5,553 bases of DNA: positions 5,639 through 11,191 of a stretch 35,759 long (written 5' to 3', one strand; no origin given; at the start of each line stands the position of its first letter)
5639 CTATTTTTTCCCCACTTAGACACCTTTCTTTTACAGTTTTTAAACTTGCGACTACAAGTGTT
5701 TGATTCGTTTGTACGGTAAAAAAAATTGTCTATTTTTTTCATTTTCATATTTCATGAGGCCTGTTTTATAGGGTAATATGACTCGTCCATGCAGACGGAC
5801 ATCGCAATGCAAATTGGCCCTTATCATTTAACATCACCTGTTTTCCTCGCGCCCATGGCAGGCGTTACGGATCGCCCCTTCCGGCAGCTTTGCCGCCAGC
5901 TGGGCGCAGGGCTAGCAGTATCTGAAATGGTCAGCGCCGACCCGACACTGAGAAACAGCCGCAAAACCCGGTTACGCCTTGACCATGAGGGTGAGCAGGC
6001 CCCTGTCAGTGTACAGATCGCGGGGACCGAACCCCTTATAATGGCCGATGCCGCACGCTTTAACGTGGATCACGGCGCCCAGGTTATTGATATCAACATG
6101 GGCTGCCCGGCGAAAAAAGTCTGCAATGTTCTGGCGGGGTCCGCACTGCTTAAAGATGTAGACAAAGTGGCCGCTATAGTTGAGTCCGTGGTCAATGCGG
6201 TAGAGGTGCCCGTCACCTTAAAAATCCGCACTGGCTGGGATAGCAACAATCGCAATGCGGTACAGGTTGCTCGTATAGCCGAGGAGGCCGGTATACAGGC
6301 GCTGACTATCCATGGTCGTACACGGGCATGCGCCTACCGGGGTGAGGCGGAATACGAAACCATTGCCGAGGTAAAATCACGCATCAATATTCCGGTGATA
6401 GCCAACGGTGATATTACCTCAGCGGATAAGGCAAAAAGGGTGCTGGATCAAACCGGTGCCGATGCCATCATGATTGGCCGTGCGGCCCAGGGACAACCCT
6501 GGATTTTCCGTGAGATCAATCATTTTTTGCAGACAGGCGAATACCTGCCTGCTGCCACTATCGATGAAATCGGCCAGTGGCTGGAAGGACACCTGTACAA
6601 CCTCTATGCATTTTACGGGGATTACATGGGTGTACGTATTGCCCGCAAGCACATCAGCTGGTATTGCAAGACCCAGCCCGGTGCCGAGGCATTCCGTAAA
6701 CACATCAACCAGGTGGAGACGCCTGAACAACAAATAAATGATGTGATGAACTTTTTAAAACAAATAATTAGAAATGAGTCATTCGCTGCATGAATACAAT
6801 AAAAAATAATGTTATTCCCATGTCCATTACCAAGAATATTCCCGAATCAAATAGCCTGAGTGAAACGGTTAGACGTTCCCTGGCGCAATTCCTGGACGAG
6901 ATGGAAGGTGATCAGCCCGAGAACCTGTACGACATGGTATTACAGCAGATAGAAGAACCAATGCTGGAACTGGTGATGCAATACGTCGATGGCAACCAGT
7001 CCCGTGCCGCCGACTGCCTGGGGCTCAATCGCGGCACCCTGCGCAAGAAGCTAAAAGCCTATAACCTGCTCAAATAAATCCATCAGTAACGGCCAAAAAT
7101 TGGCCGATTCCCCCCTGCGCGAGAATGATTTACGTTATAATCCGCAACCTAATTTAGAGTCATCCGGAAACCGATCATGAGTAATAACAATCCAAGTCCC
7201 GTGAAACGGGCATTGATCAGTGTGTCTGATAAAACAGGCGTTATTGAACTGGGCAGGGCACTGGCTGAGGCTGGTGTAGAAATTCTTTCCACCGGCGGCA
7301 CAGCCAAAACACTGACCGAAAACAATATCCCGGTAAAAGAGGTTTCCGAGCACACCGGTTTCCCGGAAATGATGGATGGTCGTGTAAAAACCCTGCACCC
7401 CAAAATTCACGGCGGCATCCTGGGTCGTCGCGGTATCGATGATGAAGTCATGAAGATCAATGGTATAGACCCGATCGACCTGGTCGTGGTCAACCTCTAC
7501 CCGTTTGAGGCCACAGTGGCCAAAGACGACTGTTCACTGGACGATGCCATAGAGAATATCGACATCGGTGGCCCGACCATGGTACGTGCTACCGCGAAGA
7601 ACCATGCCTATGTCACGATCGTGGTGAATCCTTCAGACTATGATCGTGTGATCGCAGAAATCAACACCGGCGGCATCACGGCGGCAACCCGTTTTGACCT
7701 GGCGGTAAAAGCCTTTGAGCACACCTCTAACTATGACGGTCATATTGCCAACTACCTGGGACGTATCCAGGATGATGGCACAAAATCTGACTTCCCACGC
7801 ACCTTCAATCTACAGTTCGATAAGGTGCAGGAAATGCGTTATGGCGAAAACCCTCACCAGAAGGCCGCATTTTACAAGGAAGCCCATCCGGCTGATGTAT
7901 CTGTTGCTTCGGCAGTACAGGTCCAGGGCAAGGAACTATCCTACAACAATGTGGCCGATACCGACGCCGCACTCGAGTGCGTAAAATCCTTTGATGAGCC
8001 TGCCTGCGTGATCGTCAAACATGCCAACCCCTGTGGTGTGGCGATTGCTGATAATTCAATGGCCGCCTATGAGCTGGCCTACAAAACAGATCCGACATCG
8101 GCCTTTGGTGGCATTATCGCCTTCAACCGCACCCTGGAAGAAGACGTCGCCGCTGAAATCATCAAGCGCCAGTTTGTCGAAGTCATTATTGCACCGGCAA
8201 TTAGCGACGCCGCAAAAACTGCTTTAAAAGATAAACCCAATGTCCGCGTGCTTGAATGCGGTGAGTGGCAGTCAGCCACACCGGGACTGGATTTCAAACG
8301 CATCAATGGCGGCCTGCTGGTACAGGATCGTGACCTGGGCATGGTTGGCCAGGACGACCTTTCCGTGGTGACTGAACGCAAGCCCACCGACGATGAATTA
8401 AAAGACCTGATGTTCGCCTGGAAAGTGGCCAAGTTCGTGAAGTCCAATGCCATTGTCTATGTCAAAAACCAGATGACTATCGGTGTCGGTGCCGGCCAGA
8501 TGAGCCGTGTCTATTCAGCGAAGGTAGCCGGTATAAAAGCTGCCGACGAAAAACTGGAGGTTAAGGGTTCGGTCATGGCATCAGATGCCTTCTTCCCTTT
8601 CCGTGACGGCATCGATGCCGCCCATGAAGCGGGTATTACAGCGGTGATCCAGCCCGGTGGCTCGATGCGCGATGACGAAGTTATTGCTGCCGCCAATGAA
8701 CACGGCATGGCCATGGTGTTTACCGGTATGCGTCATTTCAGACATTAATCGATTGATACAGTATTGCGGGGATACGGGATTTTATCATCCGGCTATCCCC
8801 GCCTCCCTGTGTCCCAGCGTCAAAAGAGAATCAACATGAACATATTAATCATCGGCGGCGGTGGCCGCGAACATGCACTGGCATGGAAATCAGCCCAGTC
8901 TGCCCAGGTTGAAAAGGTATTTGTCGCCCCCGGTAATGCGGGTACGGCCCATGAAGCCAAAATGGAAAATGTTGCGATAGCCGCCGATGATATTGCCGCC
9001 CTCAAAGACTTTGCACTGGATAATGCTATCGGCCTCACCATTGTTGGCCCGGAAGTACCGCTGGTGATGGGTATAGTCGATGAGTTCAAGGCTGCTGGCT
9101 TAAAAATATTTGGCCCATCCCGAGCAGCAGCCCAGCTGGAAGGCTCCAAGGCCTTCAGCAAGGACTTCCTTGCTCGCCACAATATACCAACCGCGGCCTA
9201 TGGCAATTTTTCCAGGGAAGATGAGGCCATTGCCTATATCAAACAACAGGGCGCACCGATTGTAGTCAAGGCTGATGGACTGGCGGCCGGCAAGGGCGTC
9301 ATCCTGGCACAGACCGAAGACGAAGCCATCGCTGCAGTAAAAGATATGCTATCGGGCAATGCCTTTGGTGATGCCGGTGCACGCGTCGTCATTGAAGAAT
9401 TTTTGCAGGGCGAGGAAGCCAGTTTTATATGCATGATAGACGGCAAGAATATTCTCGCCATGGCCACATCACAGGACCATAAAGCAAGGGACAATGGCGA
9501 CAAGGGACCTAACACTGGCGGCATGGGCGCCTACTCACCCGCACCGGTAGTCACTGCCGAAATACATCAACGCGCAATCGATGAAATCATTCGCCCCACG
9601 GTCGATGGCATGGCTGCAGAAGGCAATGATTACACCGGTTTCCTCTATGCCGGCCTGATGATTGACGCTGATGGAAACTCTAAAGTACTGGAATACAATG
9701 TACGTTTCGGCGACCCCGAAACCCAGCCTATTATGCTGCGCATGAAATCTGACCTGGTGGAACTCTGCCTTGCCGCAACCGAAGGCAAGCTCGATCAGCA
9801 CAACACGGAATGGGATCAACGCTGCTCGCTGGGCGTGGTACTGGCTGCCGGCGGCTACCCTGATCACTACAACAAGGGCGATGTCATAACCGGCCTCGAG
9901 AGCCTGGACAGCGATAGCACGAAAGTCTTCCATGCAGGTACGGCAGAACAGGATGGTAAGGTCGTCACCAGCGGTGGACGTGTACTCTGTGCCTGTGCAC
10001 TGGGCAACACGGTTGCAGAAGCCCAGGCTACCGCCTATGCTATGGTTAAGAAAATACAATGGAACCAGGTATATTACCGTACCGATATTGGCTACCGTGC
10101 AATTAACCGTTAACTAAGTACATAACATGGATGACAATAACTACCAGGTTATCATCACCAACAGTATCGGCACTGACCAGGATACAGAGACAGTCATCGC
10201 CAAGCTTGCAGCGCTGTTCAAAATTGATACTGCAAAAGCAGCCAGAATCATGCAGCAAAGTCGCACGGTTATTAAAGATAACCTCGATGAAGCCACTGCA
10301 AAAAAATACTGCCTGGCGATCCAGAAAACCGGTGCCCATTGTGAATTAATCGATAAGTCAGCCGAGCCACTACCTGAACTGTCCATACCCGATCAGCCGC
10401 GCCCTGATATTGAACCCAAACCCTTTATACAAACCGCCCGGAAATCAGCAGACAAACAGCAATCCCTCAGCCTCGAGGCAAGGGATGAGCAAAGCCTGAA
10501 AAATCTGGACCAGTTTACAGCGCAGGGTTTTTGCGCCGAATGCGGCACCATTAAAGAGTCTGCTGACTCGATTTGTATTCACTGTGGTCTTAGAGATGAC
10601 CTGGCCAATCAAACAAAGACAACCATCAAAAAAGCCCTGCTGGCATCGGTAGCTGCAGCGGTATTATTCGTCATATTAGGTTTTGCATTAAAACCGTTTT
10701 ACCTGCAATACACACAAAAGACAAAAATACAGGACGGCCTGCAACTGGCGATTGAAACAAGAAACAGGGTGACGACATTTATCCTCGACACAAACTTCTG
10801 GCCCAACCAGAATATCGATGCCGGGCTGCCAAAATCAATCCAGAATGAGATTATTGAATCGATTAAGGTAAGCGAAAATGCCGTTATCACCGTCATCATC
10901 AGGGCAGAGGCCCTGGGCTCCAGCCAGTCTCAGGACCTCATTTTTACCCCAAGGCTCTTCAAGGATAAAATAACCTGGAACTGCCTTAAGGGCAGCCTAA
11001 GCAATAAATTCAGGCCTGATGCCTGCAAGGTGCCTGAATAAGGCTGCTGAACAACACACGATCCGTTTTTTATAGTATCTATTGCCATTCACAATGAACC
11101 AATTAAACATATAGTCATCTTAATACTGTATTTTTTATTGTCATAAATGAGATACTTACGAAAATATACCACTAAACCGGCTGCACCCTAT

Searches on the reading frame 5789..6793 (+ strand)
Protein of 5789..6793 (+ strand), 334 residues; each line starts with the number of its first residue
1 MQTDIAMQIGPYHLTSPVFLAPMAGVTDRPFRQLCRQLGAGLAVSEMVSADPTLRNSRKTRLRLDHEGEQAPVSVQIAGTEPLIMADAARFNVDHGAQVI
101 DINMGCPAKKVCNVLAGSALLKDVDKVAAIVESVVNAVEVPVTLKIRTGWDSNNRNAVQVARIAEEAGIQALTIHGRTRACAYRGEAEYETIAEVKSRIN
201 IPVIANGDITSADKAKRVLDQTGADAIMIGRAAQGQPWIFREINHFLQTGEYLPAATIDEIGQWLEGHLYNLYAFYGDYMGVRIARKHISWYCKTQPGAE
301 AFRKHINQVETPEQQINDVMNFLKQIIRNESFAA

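Call 14: search_protein_families(library=pfam, proteins=[window:5789-6793:+], max_evalue=0.001)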
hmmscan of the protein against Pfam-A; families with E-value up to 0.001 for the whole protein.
window:5789-6793:+ (334 aa): 3 families
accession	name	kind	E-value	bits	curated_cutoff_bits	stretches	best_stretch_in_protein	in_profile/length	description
PF01207.24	Dus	-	7.1e-111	370.7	20.4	1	20-324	2-308/311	Dihydrouridine synthase (Dus)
PF00977.27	His_biosynth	-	6.2e-07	29.5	23.6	1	154-245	28-117/228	Histidine biosynthesis protein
PF01180.27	DHO_dh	-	1.1e-05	25.2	27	0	190-247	228-287/291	Dihydroorotate dehydrogenase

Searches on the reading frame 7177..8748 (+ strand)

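Call 14: search_protein_families(library=pfam, proteins=[window:7177-8748:+], max_evalue=0.001)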
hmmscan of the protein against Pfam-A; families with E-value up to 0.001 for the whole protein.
window:7177-8748:+ (523 aa): 2 families
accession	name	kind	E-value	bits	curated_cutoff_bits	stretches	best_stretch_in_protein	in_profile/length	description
PF01808.24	AICARFT_IMPCHas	-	1.2e-127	426.1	25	1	140-453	2-310/311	AICARFT/IMPCHase bienzyme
PF02142.27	MGS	-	5e-26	91.1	24.1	1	22-134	2-94/94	MGS-like domain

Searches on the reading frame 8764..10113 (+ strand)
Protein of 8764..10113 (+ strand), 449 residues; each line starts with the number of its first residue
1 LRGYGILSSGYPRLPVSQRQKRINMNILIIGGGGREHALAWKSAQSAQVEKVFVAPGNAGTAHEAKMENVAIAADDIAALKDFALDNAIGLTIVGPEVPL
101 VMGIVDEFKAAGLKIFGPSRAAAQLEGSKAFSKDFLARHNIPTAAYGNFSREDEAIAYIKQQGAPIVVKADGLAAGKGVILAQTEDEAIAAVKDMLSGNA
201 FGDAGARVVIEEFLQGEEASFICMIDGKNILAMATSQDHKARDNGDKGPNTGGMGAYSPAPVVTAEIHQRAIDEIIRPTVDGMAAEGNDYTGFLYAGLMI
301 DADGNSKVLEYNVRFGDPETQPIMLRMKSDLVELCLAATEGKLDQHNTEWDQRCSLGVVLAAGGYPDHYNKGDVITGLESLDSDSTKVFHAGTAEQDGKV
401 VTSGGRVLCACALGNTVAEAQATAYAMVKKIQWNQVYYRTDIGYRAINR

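Call 14: search_protein_families(library=pfam, proteins=[window:8764-10113:+], max_evalue=0.001)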
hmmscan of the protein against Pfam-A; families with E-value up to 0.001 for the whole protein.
window:8764-10113:+ (449 aa): 6 families
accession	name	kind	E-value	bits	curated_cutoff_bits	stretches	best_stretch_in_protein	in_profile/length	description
PF01071.24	GARS_A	-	1.1e-80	270.5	27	1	127-320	1-194/194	Phosphoribosylglycinamide synthetase, ATP-grasp (A) domain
PF02844.21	GARS_N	-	4.7e-39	133.6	29.5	1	25-126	1-100/100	Phosphoribosylglycinamide synthetase, N domain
PF02843.22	GARS_C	-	8e-35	119.5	34.8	1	356-445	2-92/92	Phosphoribosylglycinamide synthetase, C domain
PF08443.16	RimK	-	5.4e-06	26.6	21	1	129-249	4-120/188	RimK-like ATP-grasp domain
PF02786.22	CPSase_L_D2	-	6.6e-06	26.2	19.8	1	133-216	6-91/211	Carbamoyl-phosphate synthase L chain, ATP binding domain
PF02222.28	ATP-grasp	-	3.9e-05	23.8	27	1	135-215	2-77/179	ATP-grasp domain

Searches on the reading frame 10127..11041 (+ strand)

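Call 14: search_protein_families(library=pfam, proteins=[window:10127-11041:+], max_evalue=0.001)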
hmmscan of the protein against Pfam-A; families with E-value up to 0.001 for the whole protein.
window:10127-11041:+ (304 aa): 1 family
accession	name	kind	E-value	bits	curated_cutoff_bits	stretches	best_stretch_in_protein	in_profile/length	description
PF00114.24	Pilin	-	3.3e-09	38.1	22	1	198-301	2-108/108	Pilin (bacterial filament)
